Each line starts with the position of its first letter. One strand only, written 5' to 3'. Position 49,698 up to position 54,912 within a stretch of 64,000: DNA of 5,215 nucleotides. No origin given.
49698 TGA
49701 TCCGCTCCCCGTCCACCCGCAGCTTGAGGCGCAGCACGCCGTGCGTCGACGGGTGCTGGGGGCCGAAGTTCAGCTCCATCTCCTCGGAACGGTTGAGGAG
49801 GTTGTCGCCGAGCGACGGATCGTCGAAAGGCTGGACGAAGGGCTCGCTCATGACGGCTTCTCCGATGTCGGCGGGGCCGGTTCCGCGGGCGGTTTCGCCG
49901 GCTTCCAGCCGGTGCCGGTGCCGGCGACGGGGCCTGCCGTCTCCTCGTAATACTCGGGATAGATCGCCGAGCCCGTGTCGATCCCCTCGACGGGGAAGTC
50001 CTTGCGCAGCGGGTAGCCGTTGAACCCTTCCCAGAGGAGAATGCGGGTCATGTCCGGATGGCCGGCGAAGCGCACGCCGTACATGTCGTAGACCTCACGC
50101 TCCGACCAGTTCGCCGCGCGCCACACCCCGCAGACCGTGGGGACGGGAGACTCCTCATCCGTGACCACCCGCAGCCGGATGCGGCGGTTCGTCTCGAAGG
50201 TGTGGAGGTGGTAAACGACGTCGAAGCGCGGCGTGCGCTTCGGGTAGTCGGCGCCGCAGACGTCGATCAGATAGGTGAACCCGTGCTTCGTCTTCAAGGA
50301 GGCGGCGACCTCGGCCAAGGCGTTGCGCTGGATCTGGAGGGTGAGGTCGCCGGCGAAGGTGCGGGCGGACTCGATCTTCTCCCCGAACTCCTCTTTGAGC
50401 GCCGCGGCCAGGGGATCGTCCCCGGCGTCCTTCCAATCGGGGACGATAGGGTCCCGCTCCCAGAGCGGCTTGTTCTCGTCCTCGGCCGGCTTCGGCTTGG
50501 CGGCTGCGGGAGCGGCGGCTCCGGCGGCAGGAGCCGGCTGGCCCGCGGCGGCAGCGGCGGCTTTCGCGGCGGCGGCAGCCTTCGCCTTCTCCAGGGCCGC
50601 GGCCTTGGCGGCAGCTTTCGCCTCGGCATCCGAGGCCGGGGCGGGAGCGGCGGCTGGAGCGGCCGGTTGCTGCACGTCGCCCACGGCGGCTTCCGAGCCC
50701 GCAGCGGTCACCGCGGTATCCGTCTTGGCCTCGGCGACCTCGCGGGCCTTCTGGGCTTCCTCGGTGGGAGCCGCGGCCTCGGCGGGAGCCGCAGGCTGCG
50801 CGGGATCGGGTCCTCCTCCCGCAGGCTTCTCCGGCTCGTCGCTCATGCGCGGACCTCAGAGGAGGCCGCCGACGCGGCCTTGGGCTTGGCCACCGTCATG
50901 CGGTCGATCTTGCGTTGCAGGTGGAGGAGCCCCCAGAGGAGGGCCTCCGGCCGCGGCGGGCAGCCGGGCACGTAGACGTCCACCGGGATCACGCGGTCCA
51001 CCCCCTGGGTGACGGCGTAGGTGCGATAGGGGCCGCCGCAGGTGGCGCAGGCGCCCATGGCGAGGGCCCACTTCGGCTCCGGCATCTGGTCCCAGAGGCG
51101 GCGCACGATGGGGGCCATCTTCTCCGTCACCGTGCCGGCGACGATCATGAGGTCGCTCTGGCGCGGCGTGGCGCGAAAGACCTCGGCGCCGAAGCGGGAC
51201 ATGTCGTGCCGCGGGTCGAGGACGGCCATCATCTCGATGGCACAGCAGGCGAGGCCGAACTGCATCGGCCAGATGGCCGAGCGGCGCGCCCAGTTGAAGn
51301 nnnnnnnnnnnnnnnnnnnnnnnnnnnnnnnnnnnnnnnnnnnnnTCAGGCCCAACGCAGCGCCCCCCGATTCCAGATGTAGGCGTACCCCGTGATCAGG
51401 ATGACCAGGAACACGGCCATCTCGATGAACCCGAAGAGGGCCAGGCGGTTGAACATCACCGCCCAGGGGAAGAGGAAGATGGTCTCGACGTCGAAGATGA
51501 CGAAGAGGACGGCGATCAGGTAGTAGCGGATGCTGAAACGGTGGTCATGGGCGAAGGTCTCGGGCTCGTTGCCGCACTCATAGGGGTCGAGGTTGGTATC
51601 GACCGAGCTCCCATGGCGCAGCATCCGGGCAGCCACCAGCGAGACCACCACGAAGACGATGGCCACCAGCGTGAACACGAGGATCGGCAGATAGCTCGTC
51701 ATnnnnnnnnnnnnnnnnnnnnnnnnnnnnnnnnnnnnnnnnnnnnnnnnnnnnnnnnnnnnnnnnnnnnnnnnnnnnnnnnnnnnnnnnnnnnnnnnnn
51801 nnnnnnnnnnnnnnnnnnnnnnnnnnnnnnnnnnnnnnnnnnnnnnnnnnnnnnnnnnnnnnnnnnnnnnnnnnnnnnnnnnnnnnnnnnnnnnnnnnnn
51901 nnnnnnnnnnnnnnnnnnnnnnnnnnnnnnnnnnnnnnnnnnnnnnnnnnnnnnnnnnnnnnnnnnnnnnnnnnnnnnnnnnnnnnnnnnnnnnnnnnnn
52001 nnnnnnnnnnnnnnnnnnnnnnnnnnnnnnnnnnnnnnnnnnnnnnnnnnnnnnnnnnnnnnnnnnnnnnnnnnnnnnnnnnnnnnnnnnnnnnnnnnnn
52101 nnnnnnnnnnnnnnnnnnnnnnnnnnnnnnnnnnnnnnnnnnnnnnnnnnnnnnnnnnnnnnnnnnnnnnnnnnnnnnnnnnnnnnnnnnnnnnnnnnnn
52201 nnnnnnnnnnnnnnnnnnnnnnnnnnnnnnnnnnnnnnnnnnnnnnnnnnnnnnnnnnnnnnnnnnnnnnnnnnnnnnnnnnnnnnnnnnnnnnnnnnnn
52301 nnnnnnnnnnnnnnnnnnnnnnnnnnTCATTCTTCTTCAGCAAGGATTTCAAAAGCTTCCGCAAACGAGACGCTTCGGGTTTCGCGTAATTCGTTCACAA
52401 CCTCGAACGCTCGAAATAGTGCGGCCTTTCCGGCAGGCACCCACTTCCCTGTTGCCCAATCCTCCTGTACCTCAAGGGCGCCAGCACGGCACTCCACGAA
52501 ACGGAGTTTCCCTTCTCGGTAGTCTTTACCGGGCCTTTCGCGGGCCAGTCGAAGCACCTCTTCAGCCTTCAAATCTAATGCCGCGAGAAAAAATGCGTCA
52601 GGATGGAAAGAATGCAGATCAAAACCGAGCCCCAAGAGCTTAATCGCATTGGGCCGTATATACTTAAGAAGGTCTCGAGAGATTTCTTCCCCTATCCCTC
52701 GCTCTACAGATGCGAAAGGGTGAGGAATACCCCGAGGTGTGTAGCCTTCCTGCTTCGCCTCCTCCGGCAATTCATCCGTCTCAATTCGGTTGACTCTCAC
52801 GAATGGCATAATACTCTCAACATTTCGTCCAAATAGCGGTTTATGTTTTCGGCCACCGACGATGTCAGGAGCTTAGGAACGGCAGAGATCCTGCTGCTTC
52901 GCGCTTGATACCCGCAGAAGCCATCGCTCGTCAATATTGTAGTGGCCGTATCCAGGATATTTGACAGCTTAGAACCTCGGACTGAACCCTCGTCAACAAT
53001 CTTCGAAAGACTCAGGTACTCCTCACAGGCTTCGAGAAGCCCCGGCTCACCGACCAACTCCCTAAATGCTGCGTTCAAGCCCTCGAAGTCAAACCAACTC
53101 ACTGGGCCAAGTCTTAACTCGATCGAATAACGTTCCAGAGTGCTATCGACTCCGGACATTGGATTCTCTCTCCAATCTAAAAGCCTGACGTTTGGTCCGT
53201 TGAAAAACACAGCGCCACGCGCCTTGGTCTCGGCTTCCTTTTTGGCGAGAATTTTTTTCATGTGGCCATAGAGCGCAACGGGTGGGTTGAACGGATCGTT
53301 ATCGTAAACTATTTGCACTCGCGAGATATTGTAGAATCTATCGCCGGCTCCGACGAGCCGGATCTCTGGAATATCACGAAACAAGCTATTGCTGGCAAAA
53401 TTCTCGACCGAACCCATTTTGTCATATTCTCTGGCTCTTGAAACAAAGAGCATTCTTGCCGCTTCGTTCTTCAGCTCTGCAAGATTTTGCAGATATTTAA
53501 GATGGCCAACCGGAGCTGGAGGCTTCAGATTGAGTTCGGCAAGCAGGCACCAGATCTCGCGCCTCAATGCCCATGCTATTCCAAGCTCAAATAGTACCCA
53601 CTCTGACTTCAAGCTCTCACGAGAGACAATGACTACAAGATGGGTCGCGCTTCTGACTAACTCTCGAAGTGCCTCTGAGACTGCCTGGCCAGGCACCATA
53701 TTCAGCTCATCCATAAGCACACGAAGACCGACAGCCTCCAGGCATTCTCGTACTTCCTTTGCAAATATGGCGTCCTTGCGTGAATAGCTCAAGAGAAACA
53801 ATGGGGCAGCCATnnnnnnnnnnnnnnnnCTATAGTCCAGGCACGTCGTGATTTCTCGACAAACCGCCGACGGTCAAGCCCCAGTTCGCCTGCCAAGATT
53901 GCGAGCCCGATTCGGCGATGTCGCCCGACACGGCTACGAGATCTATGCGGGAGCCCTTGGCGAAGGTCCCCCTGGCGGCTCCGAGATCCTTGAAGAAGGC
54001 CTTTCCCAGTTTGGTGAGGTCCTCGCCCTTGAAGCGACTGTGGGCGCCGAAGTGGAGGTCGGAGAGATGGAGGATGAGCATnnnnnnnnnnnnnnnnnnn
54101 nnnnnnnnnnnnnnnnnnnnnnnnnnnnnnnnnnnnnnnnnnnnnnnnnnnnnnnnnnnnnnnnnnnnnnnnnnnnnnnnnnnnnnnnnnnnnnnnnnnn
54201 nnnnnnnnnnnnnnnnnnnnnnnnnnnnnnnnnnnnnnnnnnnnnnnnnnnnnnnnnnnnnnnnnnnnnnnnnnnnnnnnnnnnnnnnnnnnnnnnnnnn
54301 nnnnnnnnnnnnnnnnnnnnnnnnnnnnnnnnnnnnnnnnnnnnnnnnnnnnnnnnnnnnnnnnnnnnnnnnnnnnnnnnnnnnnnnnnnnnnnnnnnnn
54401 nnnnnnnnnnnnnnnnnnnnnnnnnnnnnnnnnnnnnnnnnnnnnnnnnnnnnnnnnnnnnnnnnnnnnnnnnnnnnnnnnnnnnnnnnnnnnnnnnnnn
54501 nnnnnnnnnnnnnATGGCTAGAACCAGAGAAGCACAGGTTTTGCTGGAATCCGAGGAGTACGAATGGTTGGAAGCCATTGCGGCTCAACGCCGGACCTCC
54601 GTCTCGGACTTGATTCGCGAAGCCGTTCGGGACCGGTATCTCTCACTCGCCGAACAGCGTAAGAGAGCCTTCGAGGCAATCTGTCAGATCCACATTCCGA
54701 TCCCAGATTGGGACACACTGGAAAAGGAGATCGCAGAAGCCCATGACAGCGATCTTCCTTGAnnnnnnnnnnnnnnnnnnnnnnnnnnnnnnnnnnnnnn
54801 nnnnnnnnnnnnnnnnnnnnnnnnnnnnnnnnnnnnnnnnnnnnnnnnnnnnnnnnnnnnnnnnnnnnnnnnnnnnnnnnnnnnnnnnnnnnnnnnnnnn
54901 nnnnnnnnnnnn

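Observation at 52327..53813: Low-GC two-gene cassette: TIR-X protein (338 aa) overlapping a 160-aa partner of unknown family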

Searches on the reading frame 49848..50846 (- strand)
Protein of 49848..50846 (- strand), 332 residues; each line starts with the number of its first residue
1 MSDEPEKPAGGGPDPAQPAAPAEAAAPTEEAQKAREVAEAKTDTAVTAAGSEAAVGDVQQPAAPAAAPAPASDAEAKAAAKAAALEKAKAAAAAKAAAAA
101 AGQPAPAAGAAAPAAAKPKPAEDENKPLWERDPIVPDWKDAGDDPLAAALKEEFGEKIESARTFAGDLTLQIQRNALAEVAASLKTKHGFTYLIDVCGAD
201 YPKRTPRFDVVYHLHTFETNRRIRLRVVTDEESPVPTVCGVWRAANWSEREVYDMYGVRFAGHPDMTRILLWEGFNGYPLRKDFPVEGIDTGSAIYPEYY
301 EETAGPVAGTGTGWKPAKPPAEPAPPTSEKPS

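Call 83: search_protein_families(library=pfam, proteins=[window:49848-50846:-], max_evalue=0.001)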
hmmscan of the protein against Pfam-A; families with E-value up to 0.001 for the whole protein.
window:49848-50846:- (332 aa): 1 family
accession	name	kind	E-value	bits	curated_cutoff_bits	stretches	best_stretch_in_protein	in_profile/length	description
PF00329.25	Complex1_30kDa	-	3.5e-44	150.8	22.5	1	171-288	2-122/124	Respiratory-chain NADH dehydrogenase, 30 Kd subunit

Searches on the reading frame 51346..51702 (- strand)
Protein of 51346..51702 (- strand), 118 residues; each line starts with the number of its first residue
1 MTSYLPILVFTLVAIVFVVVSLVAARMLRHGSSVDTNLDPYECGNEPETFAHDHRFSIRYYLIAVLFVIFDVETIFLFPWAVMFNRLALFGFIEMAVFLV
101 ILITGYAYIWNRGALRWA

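Call 83: search_protein_families(library=pfam, proteins=[window:51346-51702:-], max_evalue=0.001)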
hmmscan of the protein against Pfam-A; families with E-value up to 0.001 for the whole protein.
window:51346-51702:- (118 aa): 1 family
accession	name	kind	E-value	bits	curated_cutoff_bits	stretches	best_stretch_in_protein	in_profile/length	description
PF00507.24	Oxidored_q4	-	1.6e-33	115.3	23.3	1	19-117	2-99/99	NADH-ubiquinone/plastoquinone oxidoreductase, chain 3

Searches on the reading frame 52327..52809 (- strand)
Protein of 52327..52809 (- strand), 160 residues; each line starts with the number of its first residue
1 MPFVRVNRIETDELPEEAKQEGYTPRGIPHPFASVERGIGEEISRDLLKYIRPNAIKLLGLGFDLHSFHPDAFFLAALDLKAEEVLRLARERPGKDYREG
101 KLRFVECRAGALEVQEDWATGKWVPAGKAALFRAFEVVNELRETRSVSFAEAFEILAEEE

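Call 3: search_protein_families(library=pfam, proteins=[window:52327-52809:-], max_evalue=1)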
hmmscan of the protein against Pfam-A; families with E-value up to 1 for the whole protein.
window:52327-52809:- (160 aa): 0 families

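Call 4: search_protein_families(library=padloc, proteins=[window:52327-52809:-], max_evalue=1)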
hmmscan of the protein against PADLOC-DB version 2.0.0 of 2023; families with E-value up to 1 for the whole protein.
window:52327-52809:- (160 aa): 0 families

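Call 7: search_protein_families(library=ncbifam, proteins=[window:52327-52809:-], max_evalue=1)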
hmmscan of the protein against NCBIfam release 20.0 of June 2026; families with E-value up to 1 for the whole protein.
window:52327-52809:- (160 aa): 0 families

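Call 9: search_solved_structures(query=window:52327-52809:-, max_evalue=10)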
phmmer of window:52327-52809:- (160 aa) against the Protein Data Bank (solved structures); distinct sequences matched with E-value up to 10: 2.
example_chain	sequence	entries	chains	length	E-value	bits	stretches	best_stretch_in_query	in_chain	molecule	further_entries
5bxy_A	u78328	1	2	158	0.087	15.9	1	36-126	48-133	RNA methyltransferase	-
4j29_A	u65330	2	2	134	0.7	13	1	6-64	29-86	Engineered Protein OR258 | DE NOVO DESIGNED PROTEIN OR258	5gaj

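Call 11: find_homologous_proteins(query=window:52327-52809:-, max_evalue=0.01)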
Query window:52327-52809:- (160 aa): 2 proteins with E <= 0.01 among 185 candidates.
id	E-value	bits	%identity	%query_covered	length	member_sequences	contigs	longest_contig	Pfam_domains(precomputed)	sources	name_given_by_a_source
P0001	4.5e-100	350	100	100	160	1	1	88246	-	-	-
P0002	1.1e-72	261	73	92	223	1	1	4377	-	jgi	jgi:hypothetical protein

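Call 13: find_encoding_contigs(protein=P0002, flank=10000)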
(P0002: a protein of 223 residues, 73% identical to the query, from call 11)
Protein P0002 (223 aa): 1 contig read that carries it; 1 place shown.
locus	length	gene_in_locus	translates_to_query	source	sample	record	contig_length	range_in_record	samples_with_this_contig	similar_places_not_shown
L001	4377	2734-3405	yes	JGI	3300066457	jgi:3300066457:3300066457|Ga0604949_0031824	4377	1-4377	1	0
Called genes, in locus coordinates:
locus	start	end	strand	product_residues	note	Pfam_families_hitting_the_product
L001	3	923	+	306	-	?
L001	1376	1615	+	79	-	-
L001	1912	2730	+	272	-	PF01582:TIR (weak), PF05014:Nuc_deoxyrib_tr (weak), PF13676:TIR_2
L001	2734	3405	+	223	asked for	-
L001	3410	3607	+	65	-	-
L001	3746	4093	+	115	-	-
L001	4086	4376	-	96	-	?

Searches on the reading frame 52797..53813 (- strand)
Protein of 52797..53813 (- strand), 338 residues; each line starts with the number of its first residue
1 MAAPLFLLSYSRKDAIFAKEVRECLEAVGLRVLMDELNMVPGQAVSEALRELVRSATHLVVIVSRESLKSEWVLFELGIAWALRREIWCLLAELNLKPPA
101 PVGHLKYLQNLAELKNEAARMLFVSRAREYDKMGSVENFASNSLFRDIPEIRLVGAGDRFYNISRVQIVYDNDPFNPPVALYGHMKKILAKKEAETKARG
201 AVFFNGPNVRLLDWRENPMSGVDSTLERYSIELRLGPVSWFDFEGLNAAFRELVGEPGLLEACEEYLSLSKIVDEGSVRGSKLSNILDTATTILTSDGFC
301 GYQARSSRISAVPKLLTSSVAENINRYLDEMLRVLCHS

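Call 3: search_protein_families(library=pfam, proteins=[window:52797-53813:-], max_evalue=1)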
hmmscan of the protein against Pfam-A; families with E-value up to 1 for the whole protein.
window:52797-53813:- (338 aa): 4 families
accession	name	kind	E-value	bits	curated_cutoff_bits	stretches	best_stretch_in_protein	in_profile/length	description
PF13676.11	TIR_2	-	1.2e-17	65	28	1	7-109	2-107/122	TIR domain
PF01582.25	TIR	-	1.4e-08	35.2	21.3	1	16-83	16-83/179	TIR domain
PF05014.21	Nuc_deoxyrib_tr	-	0.0043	17.6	28.8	1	12-92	11-98/117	Nucleoside 2-deoxyribosyltransferase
PF08937.16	ThsB_TIR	-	0.0086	16.9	21.2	1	43-84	46-87/100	Thoeris protein ThsB, TIR-like domain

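Call 4: search_protein_families(library=padloc, proteins=[window:52797-53813:-], max_evalue=1)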
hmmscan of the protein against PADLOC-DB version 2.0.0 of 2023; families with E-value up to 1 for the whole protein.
window:52797-53813:- (338 aa): 15 families
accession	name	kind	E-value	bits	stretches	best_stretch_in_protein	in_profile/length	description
PDLC00436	ThsB1|ThsB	-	1.3e-08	32.5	1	7-82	39-118/183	TIR-like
PDLC02012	SAVED5--SAVED_TIR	-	6e-08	30.2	1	4-74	15-84/404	-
PDLC05062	PDC-S66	-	3.5e-05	21.4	1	8-77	153-223/282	-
PDLC00425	ThsB1|ThsB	-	5.2e-05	20.5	1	45-94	300-349/389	TIR-like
PDLC00422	ThsB1|ThsB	-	9.5e-05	20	1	7-79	44-122/194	TIR-like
PDLC00419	ThsB1|ThsB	-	0.00057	17.7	1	5-80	29-108/165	TIR-like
PDLC00437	ThsB1|ThsB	-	0.00072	17.6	1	45-87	29-71/129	TIR-like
PDLC00426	ThsB1|ThsB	-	0.0022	15.4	1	42-91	283-332/352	TIR-like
PDLC03825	spbK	-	0.0044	14.5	1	6-87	151-238/308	-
PDLC02403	Aga_TIR-PNTD1-PNTD2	-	0.0075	13.4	1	23-86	23-87/443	Class I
PDLC02416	Aga_REase-TIR-PNTD1-PNTD2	-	0.009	12.7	1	7-80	159-233/572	Class I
PDLC00418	ThsB1|ThsB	-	0.016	13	1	42-87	50-95/155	TIR-like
PDLC02400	Aga_TIR-PNTD1-PNTD2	-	0.03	10.6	1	5-83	189-268/639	Class I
PDLC00417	ThsB1|ThsB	-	0.054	11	1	7-78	170-242/303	TIR-like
PDLC02421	Aga_TIR-PNTD1-PNTD2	-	0.058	10.5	1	14-87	15-89/430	Class I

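Call 7: search_protein_families(library=ncbifam, proteins=[window:52797-53813:-], max_evalue=1)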
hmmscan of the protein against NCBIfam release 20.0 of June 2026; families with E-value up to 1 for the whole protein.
window:52797-53813:- (338 aa): 2 families
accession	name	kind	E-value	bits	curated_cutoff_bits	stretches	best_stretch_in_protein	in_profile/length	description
NF058526.1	Thoeris_type3_ThcB4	equivalog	0.0021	16.9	220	1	8-87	132-212/375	Thoeris type III anti-phage system protein ThcB4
NF042941.1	Retron_TIR_antiphage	equivalog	0.0038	16.1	600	1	15-80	352-417/464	TIR domain-containing anti-phage reverse transcriptase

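Call 8: search_solved_structures(query=window:52797-53813:-, max_evalue=1)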
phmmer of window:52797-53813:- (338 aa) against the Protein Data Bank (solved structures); distinct sequences matched with E-value up to 1: 13.
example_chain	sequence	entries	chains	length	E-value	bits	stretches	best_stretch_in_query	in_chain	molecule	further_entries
1fyv_A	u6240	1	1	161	8.9e-05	25.1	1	7-82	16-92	TOLL-LIKE RECEPTOR 1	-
7nuw_A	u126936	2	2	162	9.1e-05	25.1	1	7-82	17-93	Toll-like receptor 1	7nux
7nt7_A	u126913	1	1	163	9.2e-05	25.1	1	7-82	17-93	Toll-like receptor 1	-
6wt6_A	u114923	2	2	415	0.00089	21.9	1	11-80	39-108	Metazoan TIR-STING fusion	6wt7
4om7_A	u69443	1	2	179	0.0013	21.3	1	7-80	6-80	Toll-like receptor 6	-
7uwg_A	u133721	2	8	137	0.0026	20.3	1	5-78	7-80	Molecular chaperone Tir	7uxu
8g83_A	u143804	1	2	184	0.0055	19.3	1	5-78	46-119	NAD(+) hydrolase AbTIR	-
3h16_A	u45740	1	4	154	0.091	15.3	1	9-78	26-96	TIR protein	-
9mud_K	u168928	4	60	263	0.34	13.4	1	6-86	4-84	Cat1 (CRISPR associated TIR 1) pentagonal filament | Cat1 (CRISPR associated TIR 1) pentagonal filament assembly | Cat1 (CRISPR-associated TIR 1)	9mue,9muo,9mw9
1fyw_A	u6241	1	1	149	0.41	13.1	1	8-79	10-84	TOLL-LIKE RECEPTOR 2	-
7uxr_A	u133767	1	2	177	0.42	13.1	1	7-78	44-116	TIR domain protein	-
1o77_A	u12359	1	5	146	0.53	12.7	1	8-79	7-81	TOLL-LIKE RECEPTOR 2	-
7fcj_A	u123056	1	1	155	0.76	12.2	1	30-89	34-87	SIGIRR protein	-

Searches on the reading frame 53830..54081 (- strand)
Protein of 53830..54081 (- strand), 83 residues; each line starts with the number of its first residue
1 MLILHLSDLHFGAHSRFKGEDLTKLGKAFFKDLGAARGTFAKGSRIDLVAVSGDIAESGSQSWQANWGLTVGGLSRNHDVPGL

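Call 3: search_protein_families(library=pfam, proteins=[window:53830-54081:-], max_evalue=1)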
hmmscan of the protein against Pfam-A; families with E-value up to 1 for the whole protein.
window:53830-54081:- (83 aa): 2 families
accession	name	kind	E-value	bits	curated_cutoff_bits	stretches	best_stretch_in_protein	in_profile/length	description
PF00149.33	Metallophos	-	0.00035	21.5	21.5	1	1-67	1-50/191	Calcineurin-like phosphoesterase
PF21383.2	DPAGT1_ins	-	0.0092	16.5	27.1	1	15-31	2-18/43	DPAGT1 insertion domain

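Call 4: search_protein_families(library=padloc, proteins=[window:53830-54081:-], max_evalue=1)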
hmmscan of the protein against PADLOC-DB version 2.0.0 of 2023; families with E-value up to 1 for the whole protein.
window:53830-54081:- (83 aa): 1 family
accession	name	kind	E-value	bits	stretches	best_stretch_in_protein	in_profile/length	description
PDLC05051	PDC-S60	-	4.8e-05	19.6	1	1-61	1-54/1027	-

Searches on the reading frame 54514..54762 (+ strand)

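Call 3: search_protein_families(library=pfam, proteins=[window:54514-54762:+], max_evalue=1)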
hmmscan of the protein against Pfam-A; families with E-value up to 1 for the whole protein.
window:54514-54762:+ (82 aa): 7 families
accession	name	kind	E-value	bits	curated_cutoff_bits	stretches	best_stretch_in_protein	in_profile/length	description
PF01402.27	RHH_1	-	1.8e-06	28.1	20.5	1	11-42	6-37/39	Ribbon-helix-helix protein, copG family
PF13467.12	RHH_4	-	0.0019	18.6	25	1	9-44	15-49/67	Ribbon-helix-helix domain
PF19807.5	DUF6290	-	0.0094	16.6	27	1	9-40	6-37/72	Family of unknown function (DUF6290)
PF21983.2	NikA-like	-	0.03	14.9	27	1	3-48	3-48/72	Mobilization protein NikA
PF18915.5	DUF5667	-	0.055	14.3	27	1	3-65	40-98/99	Domain of unknown function (DUF5667)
PF10789.14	Phage_RpbA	-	0.13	12.8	25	1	3-79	18-95/108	Phage RNA polymerase binding, RpbA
PF20605.4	Antitox_RHH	-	0.16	12.6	27.2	1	19-38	19-38/50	Antitoxin-like ribbon-helix-helix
